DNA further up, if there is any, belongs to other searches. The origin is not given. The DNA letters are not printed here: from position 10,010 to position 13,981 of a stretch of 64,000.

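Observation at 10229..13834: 1201-aa secreted Amidase_2(PGRP)-subtilisin(S8)-7xFG-GAP propeller fusion protein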

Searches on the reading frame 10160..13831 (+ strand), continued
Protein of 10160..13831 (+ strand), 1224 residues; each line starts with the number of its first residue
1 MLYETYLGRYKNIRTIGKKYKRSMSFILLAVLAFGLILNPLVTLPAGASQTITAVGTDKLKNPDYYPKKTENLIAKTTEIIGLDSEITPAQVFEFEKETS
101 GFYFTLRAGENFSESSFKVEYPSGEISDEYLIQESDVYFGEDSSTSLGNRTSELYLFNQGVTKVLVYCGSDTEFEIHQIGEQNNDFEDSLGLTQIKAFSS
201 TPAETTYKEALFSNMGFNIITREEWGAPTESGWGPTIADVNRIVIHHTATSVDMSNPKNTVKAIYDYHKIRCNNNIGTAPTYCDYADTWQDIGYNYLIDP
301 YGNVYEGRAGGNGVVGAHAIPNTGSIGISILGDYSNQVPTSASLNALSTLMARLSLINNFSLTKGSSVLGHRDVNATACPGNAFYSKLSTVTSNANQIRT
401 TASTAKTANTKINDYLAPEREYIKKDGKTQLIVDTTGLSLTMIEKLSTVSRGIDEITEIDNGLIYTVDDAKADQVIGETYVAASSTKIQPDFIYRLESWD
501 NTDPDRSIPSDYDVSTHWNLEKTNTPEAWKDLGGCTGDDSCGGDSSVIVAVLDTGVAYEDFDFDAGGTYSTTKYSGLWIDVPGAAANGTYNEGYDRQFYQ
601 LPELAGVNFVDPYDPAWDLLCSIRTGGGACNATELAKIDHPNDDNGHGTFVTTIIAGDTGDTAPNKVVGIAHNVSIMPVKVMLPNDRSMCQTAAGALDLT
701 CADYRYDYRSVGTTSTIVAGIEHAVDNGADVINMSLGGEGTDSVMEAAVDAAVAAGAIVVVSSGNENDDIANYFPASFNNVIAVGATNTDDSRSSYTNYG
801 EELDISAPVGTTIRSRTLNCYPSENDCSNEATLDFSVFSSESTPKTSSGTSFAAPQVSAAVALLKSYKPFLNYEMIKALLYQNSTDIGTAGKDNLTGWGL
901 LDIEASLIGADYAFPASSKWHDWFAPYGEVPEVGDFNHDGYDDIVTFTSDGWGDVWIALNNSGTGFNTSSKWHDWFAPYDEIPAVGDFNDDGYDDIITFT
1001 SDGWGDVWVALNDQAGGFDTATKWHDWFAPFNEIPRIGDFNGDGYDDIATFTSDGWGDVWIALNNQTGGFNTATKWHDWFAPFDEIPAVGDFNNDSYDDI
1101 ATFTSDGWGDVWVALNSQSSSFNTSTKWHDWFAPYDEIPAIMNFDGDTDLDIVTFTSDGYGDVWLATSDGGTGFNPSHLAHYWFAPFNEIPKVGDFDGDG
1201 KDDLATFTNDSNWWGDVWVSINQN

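Call 10: find_encoding_contigs(protein=window:10160-13831:+, flank=3000, max_places=4)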
Protein window:10160-13831:+ (1224 aa): no gene with exactly this product is on record in the collection.
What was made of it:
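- Tried and rejected: Exact look-up of the 1224-aa protein in the contig index found nothing (call 10).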

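Call 22: find_encoding_contigs(protein=P0004, flank=8000, max_places=1)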
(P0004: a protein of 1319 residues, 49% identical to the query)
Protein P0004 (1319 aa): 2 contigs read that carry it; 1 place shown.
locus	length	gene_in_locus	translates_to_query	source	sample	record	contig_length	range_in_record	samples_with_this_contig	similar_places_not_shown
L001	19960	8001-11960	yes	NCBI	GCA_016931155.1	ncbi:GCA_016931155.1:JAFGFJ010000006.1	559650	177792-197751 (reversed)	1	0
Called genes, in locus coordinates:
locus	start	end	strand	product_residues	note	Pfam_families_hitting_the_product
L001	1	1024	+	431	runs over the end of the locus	PF01943:Polysacc_synt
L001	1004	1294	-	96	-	-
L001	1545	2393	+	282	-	-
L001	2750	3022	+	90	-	-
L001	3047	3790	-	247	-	PF00535:Glycos_transf_2, PF10111:Glyco_tranf_2_2 (weak), PF13641:Glyco_tranf_2_3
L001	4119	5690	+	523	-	-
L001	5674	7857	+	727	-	PF00535:Glycos_transf_2, PF13439:Glyco_transf_4 (weak), PF13692:Glyco_trans_1_4 (faint), PF00534:Glycos_transf_1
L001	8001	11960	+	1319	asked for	PF01510:Amidase_2, PF00082:Peptidase_S8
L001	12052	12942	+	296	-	PF13489:Methyltransf_23, PF00398:RrnaAD (weak), PF05401:NodS (weak), PF08241:Methyltransf_11 (faint), PF08242:Methyltransf_12, PF13649:Methyltransf_25 (weak)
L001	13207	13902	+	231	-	-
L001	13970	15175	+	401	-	PF02463:SMC_N (faint), PF00005:ABC_tran, PF13304:AAA_21 (faint), PF14524:Wzt_C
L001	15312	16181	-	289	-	PF00535:Glycos_transf_2, PF13641:Glyco_tranf_2_3, PF13712:Glyco_tranf_2_5 (weak), PF13632:Glyco_trans_2_3 (weak)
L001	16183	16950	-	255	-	PF01061:ABC2_membrane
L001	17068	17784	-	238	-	-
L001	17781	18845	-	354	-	PF00551:Formyl_trans_N, PF02911:Formyl_trans_C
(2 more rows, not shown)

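Call 23: find_encoding_contigs(protein=P0015, flank=8000, max_places=1)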
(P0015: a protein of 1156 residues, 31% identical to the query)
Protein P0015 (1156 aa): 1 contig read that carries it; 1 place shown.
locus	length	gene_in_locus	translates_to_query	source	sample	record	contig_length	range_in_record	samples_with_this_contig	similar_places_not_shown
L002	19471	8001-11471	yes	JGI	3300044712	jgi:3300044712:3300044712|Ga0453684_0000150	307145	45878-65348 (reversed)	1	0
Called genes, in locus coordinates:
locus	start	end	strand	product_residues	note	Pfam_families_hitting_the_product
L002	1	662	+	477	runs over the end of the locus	PF02878:PGM_PMM_I, PF02879:PGM_PMM_II, PF02880:PGM_PMM_III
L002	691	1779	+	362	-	PF00483:NTP_transferase, PF22640:ManC_GMP_beta-helix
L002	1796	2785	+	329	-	PF00106:adh_short (faint), PF01073:3Beta_HSD, PF01370:Epimerase, PF02719:Polysacc_synt_2, PF04321:RmlD_sub_bind, PF05368:NmrA (weak), PF07993:NAD_binding_4 (faint), PF16363:GDP_Man_Dehyd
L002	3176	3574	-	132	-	-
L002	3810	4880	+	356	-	PF13439:Glyco_transf_4 (weak), PF00534:Glycos_transf_1, PF13692:Glyco_trans_1_4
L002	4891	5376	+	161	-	PF04138:GtrA_DPMS_TM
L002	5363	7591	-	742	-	PF20706:GT4-conflict, PF00534:Glycos_transf_1, PF13692:Glyco_trans_1_4, PF00534:Glycos_transf_1, PF13692:Glyco_trans_1_4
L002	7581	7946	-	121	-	-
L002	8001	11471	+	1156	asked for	PF01510:Amidase_2, PF00082:Peptidase_S8, PF13517:FG-GAP_3, PF01839:FG-GAP (weak)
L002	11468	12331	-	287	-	PF01040:UbiA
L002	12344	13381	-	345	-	PF01073:3Beta_HSD, PF01370:Epimerase, PF02719:Polysacc_synt_2, PF04321:RmlD_sub_bind, PF13460:NAD_binding_10, PF16363:GDP_Man_Dehyd, PF07993:NAD_binding_4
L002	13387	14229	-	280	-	PF00535:Glycos_transf_2, PF13641:Glyco_tranf_2_3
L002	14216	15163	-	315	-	PF01370:Epimerase, PF02719:Polysacc_synt_2 (faint), PF07993:NAD_binding_4 (faint), PF16363:GDP_Man_Dehyd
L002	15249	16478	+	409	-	PF13439:Glyco_transf_4, PF20706:GT4-conflict (weak), PF00534:Glycos_transf_1, PF13692:Glyco_trans_1_4, PF13524:Glyco_trans_1_2 (weak)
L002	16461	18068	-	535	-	PF13231:PMT_2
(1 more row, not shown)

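Call 24: find_encoding_contigs(protein=P0017, flank=8000, max_places=1)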
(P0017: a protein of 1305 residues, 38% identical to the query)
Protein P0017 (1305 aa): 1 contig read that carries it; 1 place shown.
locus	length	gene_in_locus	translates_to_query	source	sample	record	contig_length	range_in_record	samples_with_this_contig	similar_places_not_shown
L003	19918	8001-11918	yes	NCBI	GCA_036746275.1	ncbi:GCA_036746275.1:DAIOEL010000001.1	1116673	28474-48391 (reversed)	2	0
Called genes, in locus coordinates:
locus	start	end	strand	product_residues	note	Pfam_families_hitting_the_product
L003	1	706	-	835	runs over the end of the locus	PF01436:NHL (faint)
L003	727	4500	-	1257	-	PF17164:DUF5122 (faint)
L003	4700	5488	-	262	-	PF00106:adh_short, PF02719:Polysacc_synt_2 (weak), PF08659:KR, PF23441:SDR, PF13460:NAD_binding_10 (faint), PF13561:adh_short_C2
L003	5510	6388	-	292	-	-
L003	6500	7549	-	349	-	-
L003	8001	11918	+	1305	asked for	PF01510:Amidase_2, PF00082:Peptidase_S8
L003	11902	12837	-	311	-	PF00535:Glycos_transf_2, PF10111:Glyco_tranf_2_2 (weak), PF13641:Glyco_tranf_2_3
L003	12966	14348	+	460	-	PF00106:adh_short (faint), PF01073:3Beta_HSD, PF01370:Epimerase, PF02719:Polysacc_synt_2, PF04321:RmlD_sub_bind, PF07993:NAD_binding_4 (faint), PF16363:GDP_Man_Dehyd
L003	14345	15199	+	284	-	PF01073:3Beta_HSD, PF01370:Epimerase, PF02719:Polysacc_synt_2, PF04321:RmlD_sub_bind, PF13460:NAD_binding_10 (weak), PF16363:GDP_Man_Dehyd, PF07993:NAD_binding_4 (weak)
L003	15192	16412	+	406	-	PF13439:Glyco_transf_4, PF20706:GT4-conflict, PF00534:Glycos_transf_1, PF13692:Glyco_trans_1_4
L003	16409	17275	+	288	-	PF00535:Glycos_transf_2, PF10111:Glyco_tranf_2_2, PF13641:Glyco_tranf_2_3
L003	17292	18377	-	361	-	PF13489:Methyltransf_23, PF08241:Methyltransf_11 (weak), PF08242:Methyltransf_12 (weak), PF13649:Methyltransf_25 (faint)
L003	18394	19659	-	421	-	PF00005:ABC_tran, PF14524:Wzt_C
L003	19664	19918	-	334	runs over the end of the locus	PF01210:NAD_Gly3P_dh_N, PF07479:NAD_Gly3P_dh_C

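Call 30: predict_structure(alignment_id=A1)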
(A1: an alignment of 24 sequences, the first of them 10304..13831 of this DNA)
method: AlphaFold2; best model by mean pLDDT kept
length: 1176 residues; sequences in the alignment: 24
mean_pLDDT: 67.7   pTM: 0.59
mean pLDDT of the five models: 67.7, 64.8, 64.5, 62.7, 61.2
residues with pLDDT >= 90: 131; 70-90: 509; 50-70: 235; < 50: 301
segments of 3 or more residues with pLDDT < 50: 1-14, 24-37, 89-99, 133-151, 229-234, 236-240, 242-244, 271-273, 325-330, 450-464, 488-490, 613-617, 867-934, 952-984, 1005-1009, 1018-1021, 1023-1027, 1029-1036, 1057-1061, 1071-1073, 1075-1088, 1109-1117, 1119-1140, 1159-1176
pLDDT, mean of each block of 10 residues (from residue 1): 27 56 47 49 84 79 79 85 70 44 75 85 77 46 40 75 85 79 60 83 77 78 54 47 68 87 70 66 79 89 90 87 51 72 90 77 81 74 86 86 78 82 87 85 72 32 55 76 58 78 93 81 81 75 69 84 94 75 86 87 87 52 90 88 85 82 88 94 89 85 89 88 86 90 84 90 75 62 61 72 90 91 80 78 80 84 52 29 27 27 27 27 28 49 53 45 41 41 57 67 53 54 46 49 70 56 57 46 45 62 57 46 44 38 53 53 39 39
secondary structure, 60 per line:
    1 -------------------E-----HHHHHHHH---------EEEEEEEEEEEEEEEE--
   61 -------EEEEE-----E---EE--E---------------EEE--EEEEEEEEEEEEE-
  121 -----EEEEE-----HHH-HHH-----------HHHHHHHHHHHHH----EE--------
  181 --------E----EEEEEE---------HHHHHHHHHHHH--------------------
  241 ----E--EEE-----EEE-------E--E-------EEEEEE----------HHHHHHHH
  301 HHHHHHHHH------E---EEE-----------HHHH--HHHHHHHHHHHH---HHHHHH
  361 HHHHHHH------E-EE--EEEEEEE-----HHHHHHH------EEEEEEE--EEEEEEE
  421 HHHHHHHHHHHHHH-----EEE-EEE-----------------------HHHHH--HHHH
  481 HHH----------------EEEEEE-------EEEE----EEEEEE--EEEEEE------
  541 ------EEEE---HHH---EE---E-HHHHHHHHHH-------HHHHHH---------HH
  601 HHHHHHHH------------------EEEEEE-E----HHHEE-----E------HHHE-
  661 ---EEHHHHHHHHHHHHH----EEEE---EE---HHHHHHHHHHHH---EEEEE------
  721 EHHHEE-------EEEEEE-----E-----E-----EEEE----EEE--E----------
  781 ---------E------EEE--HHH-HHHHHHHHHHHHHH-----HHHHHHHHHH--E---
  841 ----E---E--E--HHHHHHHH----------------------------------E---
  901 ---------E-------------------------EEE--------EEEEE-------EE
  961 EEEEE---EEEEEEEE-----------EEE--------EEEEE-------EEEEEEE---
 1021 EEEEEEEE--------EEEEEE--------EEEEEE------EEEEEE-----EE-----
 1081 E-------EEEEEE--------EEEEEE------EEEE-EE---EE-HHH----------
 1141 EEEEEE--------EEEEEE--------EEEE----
elements in order (helices of 4 or more, strands of 3 or more residues): H26-33 E43-58 E68-72 E102-104 E107-119 E126-130 H154-166 E194-199 H209-220 E248-250 E256-258 E277-282 H293-309 E320-322 H334-337 H340-351 H355-367 E380-386 H392-398 E405-411 E414-420 H421-434 E440-442 E444-446 H470-474 H477-483 E500-505 E513-516 E521-526 E529-534 E547-550 H567-576 H584-589 H599-608 E627-632 H666-678 E683-686 H695-706 E710-714 E734-739 E757-760 E765-767 E797-799 H806-819 H825-834 H855-862 E936-938 E947-951 E959-965 E969-976 E988-990 E999-1003 E1011-1017 E1021-1028 E1037-1042 E1051-1056 E1063-1068 E1089-1094 E1103-1108 E1115-1118 E1141-1146 E1155-1160 E1169-1172
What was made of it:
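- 10304..10840 (+): N-terminal family-specific beta-rich domain of unknown function. AF2 strands at pLDDT 70-85 (call 30).
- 11441..11641 (+): Pro-domain-like beta-alpha-beta-beta-alpha-beta unit ending in the invariant QP-x-Y-x-Y. It is followed by the linker ................ that leads into S8. AF2 topology (call 30).
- On Subtilase, Peptidase_S8 (PF00082): A beta-alpha-beta-beta-alpha-beta unit lies directly upstream in the AF2 model (call 30).
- Tried and rejected: The full-length AF2 run with the 24-member family alignment gave a poor C-terminus (pLDDT 27-57) (call 30).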
